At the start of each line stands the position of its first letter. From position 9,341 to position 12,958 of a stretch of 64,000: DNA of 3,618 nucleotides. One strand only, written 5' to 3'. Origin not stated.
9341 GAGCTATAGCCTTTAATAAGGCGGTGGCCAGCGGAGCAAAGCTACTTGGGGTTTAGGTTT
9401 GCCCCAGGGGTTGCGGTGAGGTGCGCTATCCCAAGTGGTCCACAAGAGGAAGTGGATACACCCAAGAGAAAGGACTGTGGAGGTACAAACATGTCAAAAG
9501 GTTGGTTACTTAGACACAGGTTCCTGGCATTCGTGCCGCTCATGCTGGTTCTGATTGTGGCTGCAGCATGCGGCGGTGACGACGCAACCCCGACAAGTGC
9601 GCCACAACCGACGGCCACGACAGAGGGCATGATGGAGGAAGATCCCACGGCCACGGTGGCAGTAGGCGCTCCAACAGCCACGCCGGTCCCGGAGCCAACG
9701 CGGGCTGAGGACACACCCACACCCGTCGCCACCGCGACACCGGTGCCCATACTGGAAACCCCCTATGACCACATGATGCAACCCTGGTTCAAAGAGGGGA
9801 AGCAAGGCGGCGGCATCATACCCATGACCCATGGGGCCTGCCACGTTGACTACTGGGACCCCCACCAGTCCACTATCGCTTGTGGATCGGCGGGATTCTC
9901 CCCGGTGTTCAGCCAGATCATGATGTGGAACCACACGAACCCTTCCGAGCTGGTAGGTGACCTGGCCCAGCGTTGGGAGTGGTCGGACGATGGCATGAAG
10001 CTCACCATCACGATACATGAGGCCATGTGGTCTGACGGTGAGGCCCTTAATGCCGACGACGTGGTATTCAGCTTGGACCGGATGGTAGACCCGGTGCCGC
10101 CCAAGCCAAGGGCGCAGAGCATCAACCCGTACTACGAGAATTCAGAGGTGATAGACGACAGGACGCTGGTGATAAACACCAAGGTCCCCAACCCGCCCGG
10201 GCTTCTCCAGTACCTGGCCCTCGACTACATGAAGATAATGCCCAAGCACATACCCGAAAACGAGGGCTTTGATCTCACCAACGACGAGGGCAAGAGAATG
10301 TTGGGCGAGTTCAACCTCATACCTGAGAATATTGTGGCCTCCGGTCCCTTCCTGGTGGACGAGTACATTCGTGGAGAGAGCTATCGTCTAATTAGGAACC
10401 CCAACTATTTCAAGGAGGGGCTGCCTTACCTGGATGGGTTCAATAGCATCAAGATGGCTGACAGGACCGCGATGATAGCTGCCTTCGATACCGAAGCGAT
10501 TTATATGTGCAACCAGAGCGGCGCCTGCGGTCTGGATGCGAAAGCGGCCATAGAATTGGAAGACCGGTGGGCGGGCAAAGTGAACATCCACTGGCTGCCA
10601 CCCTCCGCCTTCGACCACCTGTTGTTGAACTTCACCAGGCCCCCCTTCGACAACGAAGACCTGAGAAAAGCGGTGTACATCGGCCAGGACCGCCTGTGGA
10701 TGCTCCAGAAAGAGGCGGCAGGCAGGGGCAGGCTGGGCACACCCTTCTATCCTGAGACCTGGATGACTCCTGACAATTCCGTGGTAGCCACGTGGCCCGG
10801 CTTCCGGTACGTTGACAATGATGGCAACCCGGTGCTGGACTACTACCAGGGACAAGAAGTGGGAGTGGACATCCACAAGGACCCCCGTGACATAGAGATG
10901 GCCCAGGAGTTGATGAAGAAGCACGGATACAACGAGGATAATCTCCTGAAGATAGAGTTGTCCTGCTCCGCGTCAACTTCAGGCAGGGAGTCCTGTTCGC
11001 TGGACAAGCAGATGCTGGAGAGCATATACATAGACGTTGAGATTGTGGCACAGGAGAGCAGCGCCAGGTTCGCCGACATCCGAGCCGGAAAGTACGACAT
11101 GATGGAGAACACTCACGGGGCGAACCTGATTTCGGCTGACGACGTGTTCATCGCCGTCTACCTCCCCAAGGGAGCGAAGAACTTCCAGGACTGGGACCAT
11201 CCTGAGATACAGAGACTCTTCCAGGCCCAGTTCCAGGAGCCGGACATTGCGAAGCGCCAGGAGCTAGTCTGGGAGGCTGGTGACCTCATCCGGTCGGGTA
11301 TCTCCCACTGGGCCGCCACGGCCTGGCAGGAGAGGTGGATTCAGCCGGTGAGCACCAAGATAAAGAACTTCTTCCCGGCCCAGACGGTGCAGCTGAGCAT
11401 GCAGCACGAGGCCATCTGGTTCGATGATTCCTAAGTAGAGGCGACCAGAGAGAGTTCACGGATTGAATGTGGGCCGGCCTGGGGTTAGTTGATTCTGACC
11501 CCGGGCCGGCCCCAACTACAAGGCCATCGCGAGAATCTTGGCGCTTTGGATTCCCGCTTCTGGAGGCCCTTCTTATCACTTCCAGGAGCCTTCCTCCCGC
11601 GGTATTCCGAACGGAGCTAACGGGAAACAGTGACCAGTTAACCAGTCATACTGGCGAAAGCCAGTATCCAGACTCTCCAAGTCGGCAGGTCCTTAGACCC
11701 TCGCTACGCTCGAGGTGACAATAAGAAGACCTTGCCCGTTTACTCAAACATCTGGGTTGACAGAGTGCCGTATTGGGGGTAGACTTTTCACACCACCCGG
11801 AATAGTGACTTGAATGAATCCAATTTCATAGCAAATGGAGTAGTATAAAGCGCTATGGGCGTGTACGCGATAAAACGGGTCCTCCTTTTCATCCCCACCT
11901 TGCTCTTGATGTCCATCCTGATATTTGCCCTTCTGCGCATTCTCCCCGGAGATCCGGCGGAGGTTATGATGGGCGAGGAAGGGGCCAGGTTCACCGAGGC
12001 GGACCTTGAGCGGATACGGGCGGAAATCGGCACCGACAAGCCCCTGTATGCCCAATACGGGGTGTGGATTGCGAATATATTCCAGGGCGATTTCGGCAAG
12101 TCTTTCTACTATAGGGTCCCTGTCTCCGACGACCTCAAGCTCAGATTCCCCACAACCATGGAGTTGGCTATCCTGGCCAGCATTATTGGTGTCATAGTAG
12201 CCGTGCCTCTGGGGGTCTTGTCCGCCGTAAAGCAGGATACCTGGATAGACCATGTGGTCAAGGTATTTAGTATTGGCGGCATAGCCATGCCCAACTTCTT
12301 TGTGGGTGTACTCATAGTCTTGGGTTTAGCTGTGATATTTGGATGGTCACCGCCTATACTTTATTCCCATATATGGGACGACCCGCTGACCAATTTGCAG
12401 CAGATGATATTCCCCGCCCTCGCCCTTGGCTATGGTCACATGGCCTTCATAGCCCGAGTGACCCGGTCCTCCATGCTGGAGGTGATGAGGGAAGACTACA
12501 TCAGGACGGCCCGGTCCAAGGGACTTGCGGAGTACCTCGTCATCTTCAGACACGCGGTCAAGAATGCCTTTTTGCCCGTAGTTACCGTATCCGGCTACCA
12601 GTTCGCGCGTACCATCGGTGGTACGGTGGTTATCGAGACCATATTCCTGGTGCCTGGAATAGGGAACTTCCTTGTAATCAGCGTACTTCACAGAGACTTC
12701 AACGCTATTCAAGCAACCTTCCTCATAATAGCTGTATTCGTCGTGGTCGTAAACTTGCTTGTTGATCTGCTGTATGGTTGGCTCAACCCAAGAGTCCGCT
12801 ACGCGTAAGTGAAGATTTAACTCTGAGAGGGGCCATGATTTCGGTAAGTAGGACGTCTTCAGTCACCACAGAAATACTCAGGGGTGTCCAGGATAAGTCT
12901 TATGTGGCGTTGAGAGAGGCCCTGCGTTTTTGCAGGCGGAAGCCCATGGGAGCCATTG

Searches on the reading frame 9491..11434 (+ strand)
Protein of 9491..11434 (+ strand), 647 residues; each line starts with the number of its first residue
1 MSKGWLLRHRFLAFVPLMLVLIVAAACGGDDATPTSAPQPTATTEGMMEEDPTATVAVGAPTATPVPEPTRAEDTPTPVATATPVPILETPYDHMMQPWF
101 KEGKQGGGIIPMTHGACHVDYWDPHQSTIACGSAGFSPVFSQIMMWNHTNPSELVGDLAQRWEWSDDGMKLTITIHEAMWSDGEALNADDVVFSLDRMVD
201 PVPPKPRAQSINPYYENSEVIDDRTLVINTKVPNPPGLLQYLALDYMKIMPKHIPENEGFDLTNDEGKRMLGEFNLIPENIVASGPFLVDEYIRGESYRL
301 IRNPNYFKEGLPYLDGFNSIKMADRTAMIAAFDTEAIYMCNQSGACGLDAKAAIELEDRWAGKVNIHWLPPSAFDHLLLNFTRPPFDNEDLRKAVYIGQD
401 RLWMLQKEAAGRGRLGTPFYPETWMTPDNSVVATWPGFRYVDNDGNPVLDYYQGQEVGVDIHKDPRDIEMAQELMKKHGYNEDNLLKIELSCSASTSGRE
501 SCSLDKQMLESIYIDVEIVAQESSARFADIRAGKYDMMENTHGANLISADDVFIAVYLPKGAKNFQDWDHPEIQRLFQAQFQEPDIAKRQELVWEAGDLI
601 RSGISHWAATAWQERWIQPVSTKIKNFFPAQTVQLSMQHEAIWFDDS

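Call 9: search_protein_families(library=pfam, proteins=[window:9491-11434:+])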
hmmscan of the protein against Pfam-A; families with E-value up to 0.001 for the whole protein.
window:9491-11434:+ (647 aa): 1 family
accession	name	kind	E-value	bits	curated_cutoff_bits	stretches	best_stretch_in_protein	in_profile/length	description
PF00496.27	SBP_bac_5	-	8.5e-55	186.8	32.4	1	153-562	1-366/368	Bacterial extracellular solute-binding proteins, family 5 Middle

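Call 10: find_related_loci(query=window:9491-11431:+, collection=genome_contigs, flank=3000)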
Query window:9491-11431:+ (647 aa) in genome_contigs; peptide patterns used: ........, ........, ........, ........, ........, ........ (x = any residue, [..] = any of these).
12 stretches matched a pattern; 4 encode a relative of the query (tblastn E <= 1e-3); 4 distinct loci.
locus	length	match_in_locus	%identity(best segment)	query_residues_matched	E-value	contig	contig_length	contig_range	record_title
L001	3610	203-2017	92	1-602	0e+0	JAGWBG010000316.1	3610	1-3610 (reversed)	MAG: Dehalococcoidia bacterium isolate 277c_27 scaffold_68879, whole genome shotgun sequence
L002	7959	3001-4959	85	1-647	0e+0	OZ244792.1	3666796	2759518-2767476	MAG: Dehalococcoidia bacterium isolate ad4dcc4a-e611-4ae4-9ebb-ef3820abf337 genome assembly, chromosome: 1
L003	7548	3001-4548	30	121-643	2e-58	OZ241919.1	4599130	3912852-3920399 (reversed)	MAG: Dehalococcoidia bacterium isolate 6c1ee286-a86d-453a-9dbe-4da6ae1069d1 genome assembly, chromosome: 1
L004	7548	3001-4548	30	121-643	6e-58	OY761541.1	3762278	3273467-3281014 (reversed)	MAG: Dehalococcoidia bacterium isolate f9b9afb7-0d58-404f-89de-58ff16bbafec genome assembly, chromosome: 1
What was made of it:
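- Tried and rejected: The genome scan gave only 2 loci with the leader (call 10).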

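Call 14: find_homologous_proteins(query=window:9491-11431:+, max_evalue=1e-30)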
Query window:9491-11431:+ (647 aa): 137 proteins with E <= 1e-30 among 8000 candidates; the best 120 are listed.
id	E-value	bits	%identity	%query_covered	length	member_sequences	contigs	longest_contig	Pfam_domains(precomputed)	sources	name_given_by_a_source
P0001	0.0e+0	1506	98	100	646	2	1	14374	PF00496.28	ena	-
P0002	0.0e+0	1362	89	100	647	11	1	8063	PF00496.28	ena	-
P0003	0.0e+0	1304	92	93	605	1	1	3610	PF00496.28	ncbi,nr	ncbi:MAG: hypothetical protein J4F46_10940, partial [Dehalococcoidia bacterium]|nr:hypothetical prot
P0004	0.0e+0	1290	85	100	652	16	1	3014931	PF00496.28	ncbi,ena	-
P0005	1.1e-146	508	40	96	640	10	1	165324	PF00496.28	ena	-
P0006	2.5e-141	491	41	88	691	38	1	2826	PF00496.28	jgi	jgi:peptide/nickel transport system substrate-binding protein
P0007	2.0e-134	468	42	89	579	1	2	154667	PF00496.28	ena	-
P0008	9.1e-132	459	39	88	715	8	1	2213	PF00496.28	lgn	-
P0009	7.9e-130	453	40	88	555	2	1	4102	PF00496.28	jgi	jgi:ABC-type transport system substrate-binding protein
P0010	2.6e-127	444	37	88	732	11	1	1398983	PF00496.28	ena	-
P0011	8.5e-126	439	37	88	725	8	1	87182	PF00496.28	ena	-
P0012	6.6e-122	426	35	94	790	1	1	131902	PF00496.28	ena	-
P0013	1.4e-119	419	37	88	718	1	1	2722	PF00496.28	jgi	jgi:peptide/nickel transport system substrate-binding protein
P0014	2.4e-117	411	37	99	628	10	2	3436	PF00496.28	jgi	jgi:peptide/nickel transport system substrate-binding protein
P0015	8.4e-117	410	37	93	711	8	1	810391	PF00496.28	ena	-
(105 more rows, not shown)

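Call 15: find_encoding_contigs(protein=P0001, flank=3000, max_places=4)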
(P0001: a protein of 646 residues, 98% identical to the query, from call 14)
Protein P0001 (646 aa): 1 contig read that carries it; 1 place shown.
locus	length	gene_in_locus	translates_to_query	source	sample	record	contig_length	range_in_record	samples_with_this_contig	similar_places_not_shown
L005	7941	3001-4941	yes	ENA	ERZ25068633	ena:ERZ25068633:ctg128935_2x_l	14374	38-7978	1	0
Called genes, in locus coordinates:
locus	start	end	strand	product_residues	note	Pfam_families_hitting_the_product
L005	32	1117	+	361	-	PF01210:NAD_Gly3P_dh_N (faint), PF02558:ApbA, PF03807:F420_oxidored (weak), PF08546:ApbA_C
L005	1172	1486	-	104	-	PF03992:ABM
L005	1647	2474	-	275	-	PF00106:adh_short, PF08659:KR, PF23441:SDR (weak), PF13561:adh_short_C2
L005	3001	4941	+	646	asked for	PF00496:SBP_bac_5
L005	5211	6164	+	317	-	PF19300:BPD_transp_1_N, PF00528:BPD_transp_1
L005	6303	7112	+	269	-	PF12911:OppC_N, PF00528:BPD_transp_1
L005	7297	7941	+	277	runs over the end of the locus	PF09754:PAC2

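Call 16: find_encoding_contigs(protein=P0002, flank=3000, max_places=6)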
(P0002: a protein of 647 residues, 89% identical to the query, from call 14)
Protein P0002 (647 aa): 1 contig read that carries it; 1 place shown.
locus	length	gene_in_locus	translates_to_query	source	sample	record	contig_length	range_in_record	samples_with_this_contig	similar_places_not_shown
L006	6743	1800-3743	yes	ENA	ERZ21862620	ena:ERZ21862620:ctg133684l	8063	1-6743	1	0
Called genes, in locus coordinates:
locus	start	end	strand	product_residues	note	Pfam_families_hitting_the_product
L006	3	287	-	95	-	?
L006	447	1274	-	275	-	PF00106:adh_short, PF08659:KR, PF23441:SDR (weak), PF13561:adh_short_C2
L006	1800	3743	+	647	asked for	PF00496:SBP_bac_5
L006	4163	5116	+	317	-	PF19300:BPD_transp_1_N, PF00528:BPD_transp_1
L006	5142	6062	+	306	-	PF12911:OppC_N, PF00528:BPD_transp_1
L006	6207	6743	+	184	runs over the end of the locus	PF09754:PAC2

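Call 17: find_encoding_contigs(protein=P0005, flank=3000, max_places=4)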
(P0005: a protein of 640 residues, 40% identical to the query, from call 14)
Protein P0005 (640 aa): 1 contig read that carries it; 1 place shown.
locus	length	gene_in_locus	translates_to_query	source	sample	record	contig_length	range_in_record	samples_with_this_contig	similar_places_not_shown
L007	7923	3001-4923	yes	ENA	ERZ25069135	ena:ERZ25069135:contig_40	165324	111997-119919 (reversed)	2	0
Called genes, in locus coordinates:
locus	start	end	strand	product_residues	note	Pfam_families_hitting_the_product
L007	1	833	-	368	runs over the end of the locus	PF04909:Amidohydro_2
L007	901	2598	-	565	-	PF07969:Amidohydro_3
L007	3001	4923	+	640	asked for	PF00496:SBP_bac_5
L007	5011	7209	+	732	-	PF00496:SBP_bac_5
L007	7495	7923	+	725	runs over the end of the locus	PF00496:SBP_bac_5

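Call 22: list_cluster_members(proteins=[P0004, P0002, P0001, P0003])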
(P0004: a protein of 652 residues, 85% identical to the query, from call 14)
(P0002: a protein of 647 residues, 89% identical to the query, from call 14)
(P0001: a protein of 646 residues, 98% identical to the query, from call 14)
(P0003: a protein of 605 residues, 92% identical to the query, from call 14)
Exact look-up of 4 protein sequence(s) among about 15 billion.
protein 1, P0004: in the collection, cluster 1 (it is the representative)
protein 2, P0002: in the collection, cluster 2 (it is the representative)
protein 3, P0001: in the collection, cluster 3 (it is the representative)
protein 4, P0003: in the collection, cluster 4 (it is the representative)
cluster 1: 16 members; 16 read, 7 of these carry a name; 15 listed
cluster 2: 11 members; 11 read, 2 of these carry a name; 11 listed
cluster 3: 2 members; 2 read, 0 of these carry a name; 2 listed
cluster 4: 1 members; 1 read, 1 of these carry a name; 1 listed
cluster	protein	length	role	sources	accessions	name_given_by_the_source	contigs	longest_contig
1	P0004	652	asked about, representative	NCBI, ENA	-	-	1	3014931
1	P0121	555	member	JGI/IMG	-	peptide/nickel transport system substrate-binding protein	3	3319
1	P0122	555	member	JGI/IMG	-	ABC-type transport system substrate-binding protein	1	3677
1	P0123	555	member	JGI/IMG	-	peptide/nickel transport system substrate-binding protein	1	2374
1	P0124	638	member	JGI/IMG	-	ABC-type transport system substrate-binding protein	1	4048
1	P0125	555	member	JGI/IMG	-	ABC-type transport system substrate-binding protein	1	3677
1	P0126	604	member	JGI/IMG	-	ABC-type transport system substrate-binding protein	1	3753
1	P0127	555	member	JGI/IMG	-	ABC-type transport system substrate-binding protein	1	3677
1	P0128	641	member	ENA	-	-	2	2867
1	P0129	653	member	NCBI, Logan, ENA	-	-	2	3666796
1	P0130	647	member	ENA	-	-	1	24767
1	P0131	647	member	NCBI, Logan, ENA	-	-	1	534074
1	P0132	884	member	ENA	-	-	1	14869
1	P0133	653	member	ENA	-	-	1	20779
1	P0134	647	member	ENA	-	-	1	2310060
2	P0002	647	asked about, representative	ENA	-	-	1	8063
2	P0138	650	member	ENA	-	-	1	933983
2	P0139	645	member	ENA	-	-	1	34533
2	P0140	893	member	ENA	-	-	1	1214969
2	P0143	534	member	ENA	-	-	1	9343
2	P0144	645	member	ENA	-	-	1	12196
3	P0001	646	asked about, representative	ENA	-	-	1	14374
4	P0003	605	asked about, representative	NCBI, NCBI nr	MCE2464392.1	MAG: hypothetical protein J4F46_10940, partial [Dehalococcoidia bacterium] | hypothetical protein [Dehalococcoidia bacterium]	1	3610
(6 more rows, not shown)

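Call 24: find_encoding_contigs(protein=P0004, flank=1500, max_places=4)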
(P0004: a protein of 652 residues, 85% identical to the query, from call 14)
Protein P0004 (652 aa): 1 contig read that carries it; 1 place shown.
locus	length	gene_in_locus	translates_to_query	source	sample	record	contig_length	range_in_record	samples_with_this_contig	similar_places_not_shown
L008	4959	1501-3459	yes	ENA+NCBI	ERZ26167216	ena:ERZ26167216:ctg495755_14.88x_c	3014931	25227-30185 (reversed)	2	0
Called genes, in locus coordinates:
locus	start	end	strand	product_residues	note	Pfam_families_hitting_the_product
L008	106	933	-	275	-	PF00106:adh_short, PF08659:KR, PF13561:adh_short_C2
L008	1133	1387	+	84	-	-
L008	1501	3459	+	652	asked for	PF00496:SBP_bac_5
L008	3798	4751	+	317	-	PF19300:BPD_transp_1_N, PF00528:BPD_transp_1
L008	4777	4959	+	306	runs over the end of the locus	PF12911:OppC_N, PF00528:BPD_transp_1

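Call 25: find_encoding_contigs(protein=P0134, flank=1500, max_places=3)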
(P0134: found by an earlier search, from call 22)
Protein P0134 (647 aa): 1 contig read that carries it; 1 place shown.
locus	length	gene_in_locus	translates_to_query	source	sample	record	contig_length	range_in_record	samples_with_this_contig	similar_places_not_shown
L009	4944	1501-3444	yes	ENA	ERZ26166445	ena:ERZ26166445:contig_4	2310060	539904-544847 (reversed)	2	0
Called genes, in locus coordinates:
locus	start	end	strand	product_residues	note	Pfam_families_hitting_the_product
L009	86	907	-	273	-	PF00106:adh_short, PF08659:KR, PF23441:SDR (weak), PF13561:adh_short_C2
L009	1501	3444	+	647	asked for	PF00496:SBP_bac_5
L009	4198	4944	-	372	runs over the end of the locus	PF05598:DUF772, PF01609:DDE_Tnp_1, PF13751:DDE_Tnp_1_6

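Call 26: find_encoding_contigs(protein=P0138, flank=1500, max_places=3)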
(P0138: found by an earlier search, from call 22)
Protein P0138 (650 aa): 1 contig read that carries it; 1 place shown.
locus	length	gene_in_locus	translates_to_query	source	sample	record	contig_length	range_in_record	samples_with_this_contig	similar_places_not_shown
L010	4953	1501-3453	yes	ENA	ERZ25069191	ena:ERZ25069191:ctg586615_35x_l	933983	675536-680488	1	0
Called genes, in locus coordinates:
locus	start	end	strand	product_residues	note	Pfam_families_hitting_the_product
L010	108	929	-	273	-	PF00106:adh_short, PF08659:KR, PF23441:SDR (weak), PF13561:adh_short_C2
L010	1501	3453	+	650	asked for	PF00496:SBP_bac_5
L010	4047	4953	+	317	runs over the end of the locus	PF19300:BPD_transp_1_N, PF00528:BPD_transp_1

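Call 31: find_encoding_contigs(protein=P0124, flank=1500, max_places=2)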
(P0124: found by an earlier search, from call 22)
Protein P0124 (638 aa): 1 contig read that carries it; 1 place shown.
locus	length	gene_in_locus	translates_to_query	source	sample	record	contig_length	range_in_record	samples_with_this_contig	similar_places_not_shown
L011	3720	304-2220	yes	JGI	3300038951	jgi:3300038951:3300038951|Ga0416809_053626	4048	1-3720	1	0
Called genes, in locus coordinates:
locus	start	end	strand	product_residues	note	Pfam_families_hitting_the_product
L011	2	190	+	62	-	?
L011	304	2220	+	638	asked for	PF00496:SBP_bac_5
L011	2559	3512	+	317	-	PF19300:BPD_transp_1_N, PF00528:BPD_transp_1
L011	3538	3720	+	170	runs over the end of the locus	?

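Call 32: find_encoding_contigs(protein=P0139, flank=1500, max_places=2)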
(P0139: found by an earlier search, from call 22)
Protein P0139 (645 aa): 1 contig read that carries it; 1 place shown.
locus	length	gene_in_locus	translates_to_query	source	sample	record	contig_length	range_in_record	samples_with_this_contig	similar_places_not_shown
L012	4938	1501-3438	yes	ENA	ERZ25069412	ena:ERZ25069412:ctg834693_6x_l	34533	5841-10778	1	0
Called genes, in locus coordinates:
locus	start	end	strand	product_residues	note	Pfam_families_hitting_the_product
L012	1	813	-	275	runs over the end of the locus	PF00106:adh_short, PF08659:KR, PF23441:SDR (weak), PF13561:adh_short_C2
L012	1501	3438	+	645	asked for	PF00496:SBP_bac_5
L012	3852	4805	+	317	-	PF19300:BPD_transp_1_N, PF00528:BPD_transp_1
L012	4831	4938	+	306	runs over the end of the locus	PF12911:OppC_N, PF00528:BPD_transp_1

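Call 33: find_encoding_contigs(protein=P0140, flank=1500, max_places=2)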
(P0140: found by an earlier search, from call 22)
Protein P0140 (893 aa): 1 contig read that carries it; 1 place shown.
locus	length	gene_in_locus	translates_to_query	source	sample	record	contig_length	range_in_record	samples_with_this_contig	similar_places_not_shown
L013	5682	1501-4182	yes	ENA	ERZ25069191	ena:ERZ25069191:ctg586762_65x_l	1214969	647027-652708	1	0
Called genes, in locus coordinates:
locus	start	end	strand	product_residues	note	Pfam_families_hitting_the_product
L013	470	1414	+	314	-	PF09754:PAC2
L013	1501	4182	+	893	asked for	PF00089:Trypsin, PF13365:Trypsin_2, PF00496:SBP_bac_5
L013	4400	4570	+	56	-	PF04365:BrnT_toxin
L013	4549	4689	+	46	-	-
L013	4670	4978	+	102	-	PF14384:BrnA_antitoxin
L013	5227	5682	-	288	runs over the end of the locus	PF01522:Polysacc_deac_1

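Call 34: find_encoding_contigs(protein=P0144, flank=1500, max_places=2)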
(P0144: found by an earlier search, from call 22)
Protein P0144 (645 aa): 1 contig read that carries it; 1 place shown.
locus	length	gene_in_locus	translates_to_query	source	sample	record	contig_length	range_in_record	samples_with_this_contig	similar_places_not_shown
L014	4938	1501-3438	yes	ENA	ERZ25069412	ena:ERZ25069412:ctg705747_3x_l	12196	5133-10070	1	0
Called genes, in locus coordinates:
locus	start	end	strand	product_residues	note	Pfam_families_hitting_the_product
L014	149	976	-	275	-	PF00106:adh_short, PF08659:KR, PF23441:SDR (weak), PF13561:adh_short_C2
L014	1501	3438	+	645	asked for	PF00496:SBP_bac_5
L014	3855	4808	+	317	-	PF19300:BPD_transp_1_N, PF00528:BPD_transp_1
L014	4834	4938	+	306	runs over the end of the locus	PF12911:OppC_N, PF00528:BPD_transp_1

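Call 49: search_solved_structures(query=window:9491-11431:+, max_evalue=0.00001)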
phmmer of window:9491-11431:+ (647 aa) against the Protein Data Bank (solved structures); distinct sequences matched with E-value up to 0.00001: 34.
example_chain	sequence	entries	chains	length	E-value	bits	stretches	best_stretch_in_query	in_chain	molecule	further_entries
7kz8_A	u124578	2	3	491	1.6e-14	56.6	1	122-422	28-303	Peptide/nickel transport system substrate-binding protein AapF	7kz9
6dqq_A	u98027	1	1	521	2.8e-12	49.2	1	150-585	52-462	Periplasmic oligopeptide-binding protein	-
6dqr_A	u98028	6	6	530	3.1e-12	49.1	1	150-585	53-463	Periplasmic oligopeptide-binding protein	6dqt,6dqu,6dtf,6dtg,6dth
6epy_A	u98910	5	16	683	3.3e-11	45.7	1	152-316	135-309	Periplasmic alpha-galactoside-binding protein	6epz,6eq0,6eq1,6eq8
5isu_A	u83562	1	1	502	2e-10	43.1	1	158-405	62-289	Lmo0135 protein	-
6tfq_A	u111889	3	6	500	3.5e-10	42.3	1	119-395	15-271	ABC transporter substrate-binding protein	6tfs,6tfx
8ay0_A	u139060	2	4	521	7.8e-10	41.1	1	158-600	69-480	Dipeptide-binding protein DppE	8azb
9rd1_A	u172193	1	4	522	1.8e-09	40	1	158-415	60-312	Periplasmic oligopeptide-binding protein OppA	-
3tcf_A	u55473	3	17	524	1.8e-09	39.9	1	158-415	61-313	Periplasmic oligopeptide-binding protein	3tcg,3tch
6i3g_A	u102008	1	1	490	2.4e-09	39.5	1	152-343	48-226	ABC transporter, substrate-binding protein, family 5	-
6lzu_A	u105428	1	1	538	3.5e-09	39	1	139-386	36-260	Peptide ABC transporter, periplasmic peptide-binding protein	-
5yqw_A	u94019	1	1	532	3.6e-09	38.9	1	139-386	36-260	Peptide ABC transporter, periplasmic peptide-binding protein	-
6lzt_A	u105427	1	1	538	3.6e-09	38.9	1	139-386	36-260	Peptide ABC transporter, periplasmic peptide-binding protein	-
7ebm_A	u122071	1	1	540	3.6e-09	38.9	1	139-386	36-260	Peptide ABC transporter, periplasmic peptide-binding protein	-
6lzw_A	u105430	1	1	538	3.6e-09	38.9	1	139-386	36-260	Peptide ABC transporter, periplasmic peptide-binding protein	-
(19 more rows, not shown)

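Call 62: find_encoding_contigs(protein=P0143, flank=1500, max_places=2)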
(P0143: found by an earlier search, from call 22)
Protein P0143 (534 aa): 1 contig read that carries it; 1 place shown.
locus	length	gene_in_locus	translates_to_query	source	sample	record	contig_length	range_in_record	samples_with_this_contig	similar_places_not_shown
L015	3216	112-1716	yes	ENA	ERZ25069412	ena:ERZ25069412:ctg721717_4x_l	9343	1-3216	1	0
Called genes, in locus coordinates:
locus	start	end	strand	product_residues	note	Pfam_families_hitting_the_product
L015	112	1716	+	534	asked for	PF00496:SBP_bac_5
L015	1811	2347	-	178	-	-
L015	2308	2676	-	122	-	-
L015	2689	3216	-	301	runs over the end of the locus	PF02401:LYTB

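Call 63: find_encoding_contigs(protein=P0128, flank=1500, max_places=2)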
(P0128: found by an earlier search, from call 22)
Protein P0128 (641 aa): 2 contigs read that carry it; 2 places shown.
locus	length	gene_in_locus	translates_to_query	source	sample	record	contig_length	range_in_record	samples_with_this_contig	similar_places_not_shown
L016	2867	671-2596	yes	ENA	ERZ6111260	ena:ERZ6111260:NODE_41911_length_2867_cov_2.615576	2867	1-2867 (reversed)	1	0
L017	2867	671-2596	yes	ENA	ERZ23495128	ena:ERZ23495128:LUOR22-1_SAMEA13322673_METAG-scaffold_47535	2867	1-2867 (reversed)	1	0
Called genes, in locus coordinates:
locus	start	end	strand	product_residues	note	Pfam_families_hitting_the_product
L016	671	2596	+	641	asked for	PF00496:SBP_bac_5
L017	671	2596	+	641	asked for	PF00496:SBP_bac_5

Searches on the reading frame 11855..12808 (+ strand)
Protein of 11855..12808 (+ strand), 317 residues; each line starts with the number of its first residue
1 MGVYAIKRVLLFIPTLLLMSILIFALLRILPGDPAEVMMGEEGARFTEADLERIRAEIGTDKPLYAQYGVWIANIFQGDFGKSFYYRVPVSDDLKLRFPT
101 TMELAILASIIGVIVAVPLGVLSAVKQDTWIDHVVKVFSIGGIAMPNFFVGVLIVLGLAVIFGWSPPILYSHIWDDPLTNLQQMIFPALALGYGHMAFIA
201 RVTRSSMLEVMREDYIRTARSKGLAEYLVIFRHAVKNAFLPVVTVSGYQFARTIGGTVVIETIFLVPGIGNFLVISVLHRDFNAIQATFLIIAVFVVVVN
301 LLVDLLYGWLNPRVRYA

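Call 9: search_protein_families(library=pfam, proteins=[window:11855-12808:+])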
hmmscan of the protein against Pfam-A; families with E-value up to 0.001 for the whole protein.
window:11855-12808:+ (317 aa): 2 families
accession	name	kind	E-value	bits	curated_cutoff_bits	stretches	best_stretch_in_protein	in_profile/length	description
PF00528.27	BPD_transp_1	-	1.4e-37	129.7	26.4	1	116-315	1-183/184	Binding-protein-dependent transport system inner membrane component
PF19300.4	BPD_transp_1_N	-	6e-13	49.4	23.8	1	4-105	4-114/114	Binding-prot-dependent transport system membrane comp, N-term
